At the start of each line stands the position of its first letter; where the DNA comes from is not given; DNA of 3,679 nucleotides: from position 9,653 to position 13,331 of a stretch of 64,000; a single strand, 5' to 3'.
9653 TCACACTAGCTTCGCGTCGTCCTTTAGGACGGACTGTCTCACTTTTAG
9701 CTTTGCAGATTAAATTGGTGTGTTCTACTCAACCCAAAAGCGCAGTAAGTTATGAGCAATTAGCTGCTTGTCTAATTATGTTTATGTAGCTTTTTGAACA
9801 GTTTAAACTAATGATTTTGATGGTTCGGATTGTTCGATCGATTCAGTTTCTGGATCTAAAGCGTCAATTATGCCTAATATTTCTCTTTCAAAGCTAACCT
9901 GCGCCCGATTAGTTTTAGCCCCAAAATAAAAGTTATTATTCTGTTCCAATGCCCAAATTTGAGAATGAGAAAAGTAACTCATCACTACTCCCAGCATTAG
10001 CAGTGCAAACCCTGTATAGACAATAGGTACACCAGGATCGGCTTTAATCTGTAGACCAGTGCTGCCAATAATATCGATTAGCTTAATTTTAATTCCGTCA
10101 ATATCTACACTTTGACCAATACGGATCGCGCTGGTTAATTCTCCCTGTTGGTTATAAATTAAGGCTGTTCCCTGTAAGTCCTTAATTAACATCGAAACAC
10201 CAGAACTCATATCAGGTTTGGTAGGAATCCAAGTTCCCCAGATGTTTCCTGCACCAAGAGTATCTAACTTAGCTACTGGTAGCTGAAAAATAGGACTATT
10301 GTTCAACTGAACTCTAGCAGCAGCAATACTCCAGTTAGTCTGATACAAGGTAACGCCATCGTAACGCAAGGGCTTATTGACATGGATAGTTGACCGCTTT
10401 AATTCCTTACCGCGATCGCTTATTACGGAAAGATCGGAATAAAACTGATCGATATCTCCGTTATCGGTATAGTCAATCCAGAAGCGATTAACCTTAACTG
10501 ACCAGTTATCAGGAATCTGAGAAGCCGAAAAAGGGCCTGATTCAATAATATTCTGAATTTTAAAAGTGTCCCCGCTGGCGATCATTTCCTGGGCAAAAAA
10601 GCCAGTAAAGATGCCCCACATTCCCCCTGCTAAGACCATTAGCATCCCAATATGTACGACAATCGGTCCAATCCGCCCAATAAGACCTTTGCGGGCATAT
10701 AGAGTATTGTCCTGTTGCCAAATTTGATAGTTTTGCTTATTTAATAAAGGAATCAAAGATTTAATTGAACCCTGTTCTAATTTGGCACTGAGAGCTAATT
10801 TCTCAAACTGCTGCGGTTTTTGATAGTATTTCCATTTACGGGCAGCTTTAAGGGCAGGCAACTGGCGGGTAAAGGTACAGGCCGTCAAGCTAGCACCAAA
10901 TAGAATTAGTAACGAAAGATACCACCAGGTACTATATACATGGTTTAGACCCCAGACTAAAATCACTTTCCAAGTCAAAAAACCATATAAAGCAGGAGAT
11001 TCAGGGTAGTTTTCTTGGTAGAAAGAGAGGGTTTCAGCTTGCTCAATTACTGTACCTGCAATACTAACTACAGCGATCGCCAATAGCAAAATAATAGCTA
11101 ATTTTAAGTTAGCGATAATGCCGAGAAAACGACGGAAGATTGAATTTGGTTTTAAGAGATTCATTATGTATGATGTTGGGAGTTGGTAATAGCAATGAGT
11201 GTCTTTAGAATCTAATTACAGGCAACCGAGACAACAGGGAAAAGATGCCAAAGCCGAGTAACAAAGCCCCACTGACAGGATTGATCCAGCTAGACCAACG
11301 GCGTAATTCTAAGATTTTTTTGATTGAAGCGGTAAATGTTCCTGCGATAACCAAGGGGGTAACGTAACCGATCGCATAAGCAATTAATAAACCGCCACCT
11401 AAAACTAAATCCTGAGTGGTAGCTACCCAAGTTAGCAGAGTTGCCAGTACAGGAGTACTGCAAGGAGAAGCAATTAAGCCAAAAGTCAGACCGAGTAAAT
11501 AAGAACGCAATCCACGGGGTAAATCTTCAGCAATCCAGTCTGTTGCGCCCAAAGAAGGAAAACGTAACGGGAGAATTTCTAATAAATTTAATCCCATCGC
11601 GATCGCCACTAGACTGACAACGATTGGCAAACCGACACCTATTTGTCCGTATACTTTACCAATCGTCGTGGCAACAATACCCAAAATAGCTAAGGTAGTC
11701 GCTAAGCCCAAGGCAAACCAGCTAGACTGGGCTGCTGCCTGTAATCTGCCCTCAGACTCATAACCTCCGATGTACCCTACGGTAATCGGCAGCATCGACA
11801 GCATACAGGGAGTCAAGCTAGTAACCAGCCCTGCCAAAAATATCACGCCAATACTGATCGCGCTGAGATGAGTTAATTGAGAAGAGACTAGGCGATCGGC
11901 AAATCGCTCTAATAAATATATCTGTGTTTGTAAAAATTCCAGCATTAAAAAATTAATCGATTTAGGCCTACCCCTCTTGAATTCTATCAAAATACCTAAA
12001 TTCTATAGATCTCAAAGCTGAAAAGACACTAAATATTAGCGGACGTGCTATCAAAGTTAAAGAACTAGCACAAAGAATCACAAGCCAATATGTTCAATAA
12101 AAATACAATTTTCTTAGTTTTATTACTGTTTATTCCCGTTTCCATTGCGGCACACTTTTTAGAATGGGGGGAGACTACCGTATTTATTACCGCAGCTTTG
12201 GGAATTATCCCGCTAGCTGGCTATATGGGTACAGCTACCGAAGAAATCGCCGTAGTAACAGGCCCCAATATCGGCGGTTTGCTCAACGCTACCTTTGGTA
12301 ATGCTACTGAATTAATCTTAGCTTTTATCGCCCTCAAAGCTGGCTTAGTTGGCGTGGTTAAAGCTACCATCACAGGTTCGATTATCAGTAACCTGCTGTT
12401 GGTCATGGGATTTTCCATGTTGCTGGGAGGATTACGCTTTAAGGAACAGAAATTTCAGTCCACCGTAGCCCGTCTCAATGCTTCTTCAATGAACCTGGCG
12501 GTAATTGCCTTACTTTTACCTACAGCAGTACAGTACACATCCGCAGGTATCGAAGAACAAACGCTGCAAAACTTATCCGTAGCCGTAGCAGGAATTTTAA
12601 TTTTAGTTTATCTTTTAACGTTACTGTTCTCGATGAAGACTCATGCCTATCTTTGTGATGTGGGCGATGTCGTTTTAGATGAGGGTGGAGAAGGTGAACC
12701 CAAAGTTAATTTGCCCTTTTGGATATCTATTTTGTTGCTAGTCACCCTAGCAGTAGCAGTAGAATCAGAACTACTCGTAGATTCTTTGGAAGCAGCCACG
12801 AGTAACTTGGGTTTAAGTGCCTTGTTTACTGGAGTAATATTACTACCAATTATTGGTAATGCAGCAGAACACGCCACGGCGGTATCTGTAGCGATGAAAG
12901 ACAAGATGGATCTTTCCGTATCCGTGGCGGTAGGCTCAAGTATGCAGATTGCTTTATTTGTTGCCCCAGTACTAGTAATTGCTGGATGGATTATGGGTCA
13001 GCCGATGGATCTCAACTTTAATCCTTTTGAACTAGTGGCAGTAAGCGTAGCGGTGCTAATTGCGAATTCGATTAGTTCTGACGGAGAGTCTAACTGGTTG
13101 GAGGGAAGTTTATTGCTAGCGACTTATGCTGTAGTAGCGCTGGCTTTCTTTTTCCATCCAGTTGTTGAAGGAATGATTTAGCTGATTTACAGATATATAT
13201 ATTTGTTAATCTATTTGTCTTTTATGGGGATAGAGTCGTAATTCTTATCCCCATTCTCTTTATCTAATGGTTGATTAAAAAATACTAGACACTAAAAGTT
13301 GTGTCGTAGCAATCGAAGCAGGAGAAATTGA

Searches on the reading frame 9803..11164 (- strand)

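Call 60: search_protein_families(library=pfam, proteins=[window:9803-11164:-], max_evalue=0.00001)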
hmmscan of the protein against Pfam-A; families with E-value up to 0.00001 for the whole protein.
window:9803-11164:- (453 aa): 1 family
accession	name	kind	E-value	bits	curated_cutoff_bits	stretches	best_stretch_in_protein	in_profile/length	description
PF05140.19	ResB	-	6.2e-74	250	24.6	2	20-291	1-277/486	ResB-like family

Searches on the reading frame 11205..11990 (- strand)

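Call 60: search_protein_families(library=pfam, proteins=[window:11205-11990:-], max_evalue=0.00001)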
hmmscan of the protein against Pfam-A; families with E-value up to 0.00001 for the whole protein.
window:11205-11990:- (261 aa): 2 families
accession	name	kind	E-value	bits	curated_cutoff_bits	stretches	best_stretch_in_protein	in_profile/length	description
PF02683.22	DsbD_TM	-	2.2e-24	86.4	27.1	1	46-250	4-213/219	Cytochrome C biogenesis protein transmembrane domain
PF13386.12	DsbD_2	-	7.6e-11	42.7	24.9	1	50-249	2-198/199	Cytochrome C biogenesis protein transmembrane region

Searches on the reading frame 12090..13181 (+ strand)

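Call 60: search_protein_families(library=pfam, proteins=[window:12090-13181:+], max_evalue=0.00001)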
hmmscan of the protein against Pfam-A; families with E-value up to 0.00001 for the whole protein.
window:12090-13181:+ (363 aa): 1 family
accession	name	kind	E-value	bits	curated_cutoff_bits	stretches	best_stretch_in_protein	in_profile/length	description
PF01699.29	Na_Ca_ex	-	6.7e-40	137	24.9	2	212-354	3-150/151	Sodium/calcium exchanger protein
